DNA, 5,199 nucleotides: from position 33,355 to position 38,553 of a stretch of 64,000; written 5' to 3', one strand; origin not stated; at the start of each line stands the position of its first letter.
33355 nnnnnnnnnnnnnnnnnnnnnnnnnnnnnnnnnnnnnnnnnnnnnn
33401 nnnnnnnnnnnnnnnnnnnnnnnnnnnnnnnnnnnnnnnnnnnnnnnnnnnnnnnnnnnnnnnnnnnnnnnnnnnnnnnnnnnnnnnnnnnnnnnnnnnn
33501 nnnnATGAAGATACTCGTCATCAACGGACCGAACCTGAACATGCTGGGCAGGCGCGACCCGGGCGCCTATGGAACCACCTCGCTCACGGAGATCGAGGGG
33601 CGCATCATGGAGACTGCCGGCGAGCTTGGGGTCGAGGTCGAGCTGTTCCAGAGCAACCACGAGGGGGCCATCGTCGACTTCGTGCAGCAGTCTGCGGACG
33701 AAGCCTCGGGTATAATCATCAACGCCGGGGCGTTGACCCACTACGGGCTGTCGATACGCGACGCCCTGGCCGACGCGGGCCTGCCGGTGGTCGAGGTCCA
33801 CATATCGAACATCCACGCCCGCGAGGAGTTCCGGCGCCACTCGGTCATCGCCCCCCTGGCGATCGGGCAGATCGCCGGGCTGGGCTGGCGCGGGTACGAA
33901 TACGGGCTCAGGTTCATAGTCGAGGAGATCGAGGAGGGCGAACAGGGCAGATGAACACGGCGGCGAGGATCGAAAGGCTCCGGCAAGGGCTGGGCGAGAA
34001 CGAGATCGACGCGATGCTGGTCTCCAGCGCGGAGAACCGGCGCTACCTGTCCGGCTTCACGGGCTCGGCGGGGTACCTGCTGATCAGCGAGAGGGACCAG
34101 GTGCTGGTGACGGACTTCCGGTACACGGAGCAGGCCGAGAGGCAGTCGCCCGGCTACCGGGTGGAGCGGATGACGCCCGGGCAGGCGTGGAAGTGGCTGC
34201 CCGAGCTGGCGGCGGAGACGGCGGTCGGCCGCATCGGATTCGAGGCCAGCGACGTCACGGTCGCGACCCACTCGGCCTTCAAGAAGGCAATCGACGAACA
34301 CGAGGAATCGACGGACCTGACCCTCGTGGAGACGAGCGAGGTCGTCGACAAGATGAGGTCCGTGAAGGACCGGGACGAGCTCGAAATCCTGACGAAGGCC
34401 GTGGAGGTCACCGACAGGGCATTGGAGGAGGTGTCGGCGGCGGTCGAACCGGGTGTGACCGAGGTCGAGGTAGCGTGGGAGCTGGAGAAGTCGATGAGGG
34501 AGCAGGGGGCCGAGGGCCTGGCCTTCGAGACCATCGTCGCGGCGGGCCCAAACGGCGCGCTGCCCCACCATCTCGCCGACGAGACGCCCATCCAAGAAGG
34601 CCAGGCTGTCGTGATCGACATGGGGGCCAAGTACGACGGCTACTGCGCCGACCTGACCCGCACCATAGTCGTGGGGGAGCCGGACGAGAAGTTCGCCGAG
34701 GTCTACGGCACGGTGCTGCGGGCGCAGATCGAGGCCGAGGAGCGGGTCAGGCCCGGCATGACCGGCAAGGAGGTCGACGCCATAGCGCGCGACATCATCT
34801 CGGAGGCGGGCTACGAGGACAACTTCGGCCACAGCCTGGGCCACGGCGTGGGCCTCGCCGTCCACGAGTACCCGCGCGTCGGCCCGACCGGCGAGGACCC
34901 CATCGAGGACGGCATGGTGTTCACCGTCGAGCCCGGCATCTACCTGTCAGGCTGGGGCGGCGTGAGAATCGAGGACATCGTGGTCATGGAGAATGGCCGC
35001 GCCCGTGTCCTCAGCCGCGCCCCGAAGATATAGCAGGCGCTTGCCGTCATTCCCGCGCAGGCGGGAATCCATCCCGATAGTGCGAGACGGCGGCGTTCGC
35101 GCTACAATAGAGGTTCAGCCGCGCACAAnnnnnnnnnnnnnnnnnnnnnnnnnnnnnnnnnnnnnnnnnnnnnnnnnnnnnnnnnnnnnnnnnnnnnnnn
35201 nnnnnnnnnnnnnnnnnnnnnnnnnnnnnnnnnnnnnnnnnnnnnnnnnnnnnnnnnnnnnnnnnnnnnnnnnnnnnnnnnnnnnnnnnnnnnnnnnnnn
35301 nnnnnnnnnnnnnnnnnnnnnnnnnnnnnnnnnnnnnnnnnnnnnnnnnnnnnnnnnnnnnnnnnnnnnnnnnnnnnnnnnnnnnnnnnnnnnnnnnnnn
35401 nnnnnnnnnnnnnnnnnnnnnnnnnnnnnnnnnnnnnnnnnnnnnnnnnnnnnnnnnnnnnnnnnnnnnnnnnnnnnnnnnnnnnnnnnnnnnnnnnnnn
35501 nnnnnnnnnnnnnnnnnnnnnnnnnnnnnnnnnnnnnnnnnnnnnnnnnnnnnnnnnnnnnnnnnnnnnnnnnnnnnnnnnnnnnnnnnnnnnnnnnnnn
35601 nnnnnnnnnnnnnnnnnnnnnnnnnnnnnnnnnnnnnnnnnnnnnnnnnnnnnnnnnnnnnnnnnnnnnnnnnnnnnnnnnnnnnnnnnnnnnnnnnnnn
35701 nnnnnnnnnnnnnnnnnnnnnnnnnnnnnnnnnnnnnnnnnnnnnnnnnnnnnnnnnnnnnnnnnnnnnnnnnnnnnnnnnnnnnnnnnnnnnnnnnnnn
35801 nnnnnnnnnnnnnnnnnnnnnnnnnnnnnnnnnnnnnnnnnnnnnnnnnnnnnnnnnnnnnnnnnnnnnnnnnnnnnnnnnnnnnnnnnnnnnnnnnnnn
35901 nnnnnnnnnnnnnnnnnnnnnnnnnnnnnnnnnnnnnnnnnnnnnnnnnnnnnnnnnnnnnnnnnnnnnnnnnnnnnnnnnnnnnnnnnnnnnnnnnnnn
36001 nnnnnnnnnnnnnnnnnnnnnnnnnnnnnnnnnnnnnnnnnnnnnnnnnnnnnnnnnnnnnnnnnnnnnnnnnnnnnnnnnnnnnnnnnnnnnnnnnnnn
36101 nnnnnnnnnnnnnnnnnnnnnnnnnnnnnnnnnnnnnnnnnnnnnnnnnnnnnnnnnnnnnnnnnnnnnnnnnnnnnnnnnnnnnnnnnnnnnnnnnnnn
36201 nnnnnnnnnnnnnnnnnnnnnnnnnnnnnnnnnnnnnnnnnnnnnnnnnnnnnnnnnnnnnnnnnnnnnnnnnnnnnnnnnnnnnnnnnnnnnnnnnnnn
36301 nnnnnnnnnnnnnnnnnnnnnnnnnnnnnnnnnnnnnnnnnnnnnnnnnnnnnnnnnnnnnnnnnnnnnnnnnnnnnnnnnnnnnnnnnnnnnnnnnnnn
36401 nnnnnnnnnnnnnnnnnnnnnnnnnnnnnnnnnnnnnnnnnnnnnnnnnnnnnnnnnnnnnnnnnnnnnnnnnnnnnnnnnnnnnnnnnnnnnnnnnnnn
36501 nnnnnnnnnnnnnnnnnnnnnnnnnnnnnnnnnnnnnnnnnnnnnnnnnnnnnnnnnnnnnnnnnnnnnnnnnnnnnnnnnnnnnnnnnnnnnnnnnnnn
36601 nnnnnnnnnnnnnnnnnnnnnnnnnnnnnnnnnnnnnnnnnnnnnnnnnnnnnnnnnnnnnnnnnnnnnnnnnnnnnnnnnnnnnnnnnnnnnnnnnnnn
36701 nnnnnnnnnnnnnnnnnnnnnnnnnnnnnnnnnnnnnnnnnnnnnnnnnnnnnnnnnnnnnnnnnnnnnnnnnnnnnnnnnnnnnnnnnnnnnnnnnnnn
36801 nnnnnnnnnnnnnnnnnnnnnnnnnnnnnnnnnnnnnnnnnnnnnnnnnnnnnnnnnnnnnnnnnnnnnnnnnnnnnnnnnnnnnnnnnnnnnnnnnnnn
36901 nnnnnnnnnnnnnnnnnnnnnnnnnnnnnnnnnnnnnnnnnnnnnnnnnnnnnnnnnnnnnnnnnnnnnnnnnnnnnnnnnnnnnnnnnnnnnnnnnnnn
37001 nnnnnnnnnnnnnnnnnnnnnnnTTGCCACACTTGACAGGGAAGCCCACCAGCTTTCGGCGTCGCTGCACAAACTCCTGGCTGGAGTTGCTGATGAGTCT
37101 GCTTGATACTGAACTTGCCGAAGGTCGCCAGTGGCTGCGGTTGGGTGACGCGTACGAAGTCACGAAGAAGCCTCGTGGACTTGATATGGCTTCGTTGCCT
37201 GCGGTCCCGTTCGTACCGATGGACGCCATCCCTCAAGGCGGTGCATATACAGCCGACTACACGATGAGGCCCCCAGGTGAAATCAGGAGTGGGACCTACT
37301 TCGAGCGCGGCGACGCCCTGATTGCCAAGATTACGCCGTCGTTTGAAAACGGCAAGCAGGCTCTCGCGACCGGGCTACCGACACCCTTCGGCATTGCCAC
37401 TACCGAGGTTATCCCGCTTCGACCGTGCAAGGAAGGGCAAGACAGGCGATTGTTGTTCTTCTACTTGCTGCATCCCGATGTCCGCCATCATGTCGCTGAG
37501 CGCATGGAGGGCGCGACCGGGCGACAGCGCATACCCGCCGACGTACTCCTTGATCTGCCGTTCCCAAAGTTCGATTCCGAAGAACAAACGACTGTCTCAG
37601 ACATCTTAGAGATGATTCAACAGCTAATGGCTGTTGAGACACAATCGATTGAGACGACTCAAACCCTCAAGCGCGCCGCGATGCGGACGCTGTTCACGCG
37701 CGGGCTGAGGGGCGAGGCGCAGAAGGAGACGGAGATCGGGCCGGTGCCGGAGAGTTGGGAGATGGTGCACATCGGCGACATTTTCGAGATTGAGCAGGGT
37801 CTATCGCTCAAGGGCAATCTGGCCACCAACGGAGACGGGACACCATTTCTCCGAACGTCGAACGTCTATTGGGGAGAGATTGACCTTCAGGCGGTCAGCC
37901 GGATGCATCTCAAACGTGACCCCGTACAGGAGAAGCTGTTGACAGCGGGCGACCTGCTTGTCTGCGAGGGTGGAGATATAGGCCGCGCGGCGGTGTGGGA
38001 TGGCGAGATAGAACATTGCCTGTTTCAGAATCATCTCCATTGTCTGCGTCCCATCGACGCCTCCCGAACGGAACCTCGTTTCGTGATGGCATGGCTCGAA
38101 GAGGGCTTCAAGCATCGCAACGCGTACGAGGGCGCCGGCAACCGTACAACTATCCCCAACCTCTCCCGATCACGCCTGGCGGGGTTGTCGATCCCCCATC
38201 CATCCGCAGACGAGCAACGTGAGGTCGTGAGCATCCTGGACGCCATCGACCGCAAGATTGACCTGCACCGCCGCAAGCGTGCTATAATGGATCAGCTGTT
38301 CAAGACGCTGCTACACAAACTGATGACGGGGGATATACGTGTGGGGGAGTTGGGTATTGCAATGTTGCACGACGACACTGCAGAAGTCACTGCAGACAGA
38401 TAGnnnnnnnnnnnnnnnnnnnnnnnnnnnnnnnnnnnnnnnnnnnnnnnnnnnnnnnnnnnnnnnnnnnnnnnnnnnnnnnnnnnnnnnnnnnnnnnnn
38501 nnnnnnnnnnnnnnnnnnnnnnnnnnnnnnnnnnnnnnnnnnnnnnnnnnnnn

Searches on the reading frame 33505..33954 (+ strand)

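Call 62: search_protein_families(library=pfam, proteins=[window:33505-33954:+], max_evalue=0.001)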
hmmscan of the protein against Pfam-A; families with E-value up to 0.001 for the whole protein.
window:33505-33954:+ (149 aa): 1 family
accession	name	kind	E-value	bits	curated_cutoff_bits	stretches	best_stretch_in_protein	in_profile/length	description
PF01220.24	DHquinase_II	-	9e-57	191.1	23.3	1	2-138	1-137/138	Dehydroquinase class II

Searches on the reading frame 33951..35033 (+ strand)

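Call 5: search_protein_families(library=pfam, proteins=[window:33951-35033:+], max_evalue=0.01)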
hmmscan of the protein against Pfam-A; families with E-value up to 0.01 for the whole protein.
window:33951-35033:+ (360 aa): 2 families
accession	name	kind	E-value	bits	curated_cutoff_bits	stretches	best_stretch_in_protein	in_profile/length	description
PF00557.29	Peptidase_M24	-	4.1e-73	246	23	1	146-347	2-207/208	Metallopeptidase family M24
PF01321.24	Creatinase_N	-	2.4e-29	102.9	22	1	6-138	1-128/128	Creatinase/Prolidase N-terminal domain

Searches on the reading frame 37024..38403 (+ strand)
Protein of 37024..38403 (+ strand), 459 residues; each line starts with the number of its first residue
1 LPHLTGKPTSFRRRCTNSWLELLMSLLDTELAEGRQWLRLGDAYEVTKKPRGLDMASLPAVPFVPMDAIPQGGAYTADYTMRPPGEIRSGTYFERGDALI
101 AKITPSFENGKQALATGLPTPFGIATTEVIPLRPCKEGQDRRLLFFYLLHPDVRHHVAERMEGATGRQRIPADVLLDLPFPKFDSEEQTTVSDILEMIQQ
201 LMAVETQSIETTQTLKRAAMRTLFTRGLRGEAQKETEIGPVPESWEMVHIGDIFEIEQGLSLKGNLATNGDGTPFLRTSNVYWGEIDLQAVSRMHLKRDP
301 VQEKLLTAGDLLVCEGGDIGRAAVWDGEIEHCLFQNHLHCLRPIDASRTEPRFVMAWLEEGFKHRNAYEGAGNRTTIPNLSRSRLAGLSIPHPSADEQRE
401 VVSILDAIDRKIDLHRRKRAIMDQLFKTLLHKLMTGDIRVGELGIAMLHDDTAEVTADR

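Call 5: search_protein_families(library=pfam, proteins=[window:37024-38403:+], max_evalue=0.01)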
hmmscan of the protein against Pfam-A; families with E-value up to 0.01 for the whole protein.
window:37024-38403:+ (459 aa): 1 family
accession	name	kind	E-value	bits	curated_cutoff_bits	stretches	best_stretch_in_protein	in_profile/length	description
PF01420.25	Methylase_S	-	7.2e-21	75.6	22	1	242-419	1-163/168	Type I restriction modification DNA specificity domain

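Call 6: search_protein_families(library=padloc, proteins=[window:37024-38403:+], max_evalue=0.01)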
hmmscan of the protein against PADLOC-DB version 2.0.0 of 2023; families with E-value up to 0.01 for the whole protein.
window:37024-38403:+ (459 aa): 122 families (the best 25 are shown)
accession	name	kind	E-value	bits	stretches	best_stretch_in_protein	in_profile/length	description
PDLC03134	Specificity_I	-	1.1e-89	299.2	3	247-401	8-161/428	Type I specificity subunit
PDLC03127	Specificity_I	-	1e-53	181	2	28-207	6-181/571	Type I specificity subunit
PDLC03072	Specificity_I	-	2.3e-42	143.6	1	60-441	49-440/448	Type I specificity subunit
PDLC03089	Specificity_I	-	1.4e-38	131.1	2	244-426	4-186/446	Type I specificity subunit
PDLC03107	Specificity_I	-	3.8e-37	126.3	1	38-436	6-390/392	Type I specificity subunit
PDLC03098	Specificity_I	-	8.5e-37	125.5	2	233-440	238-438/443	Type I specificity subunit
PDLC03096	Specificity_I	-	1.5e-36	124.4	2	232-419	356-545/658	Type I specificity subunit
PDLC03108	Specificity_I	-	1.4e-32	111.5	1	156-449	155-446/452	Type I specificity subunit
PDLC03100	Specificity_I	-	3.2e-32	110.4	2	242-436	193-390/392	Type I specificity subunit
PDLC03069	Specificity_I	-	2.5e-31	107.2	1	61-436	26-385/387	Type I specificity subunit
PDLC03079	Specificity_I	-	4.1e-30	103.3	2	32-224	245-443/470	Type I specificity subunit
PDLC03179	Specificity_I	-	2.2e-29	100.8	2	241-413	390-563/589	Type I specificity subunit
PDLC03186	Specificity_I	-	2.7e-29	100.4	2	77-175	254-352/419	Type I specificity subunit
PDLC03189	Specificity_I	-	5.7e-29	99.3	1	129-406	97-381/459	Type I specificity subunit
PDLC03087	Specificity_I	-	1.1e-28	98.4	1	95-440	80-416/418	Type I specificity subunit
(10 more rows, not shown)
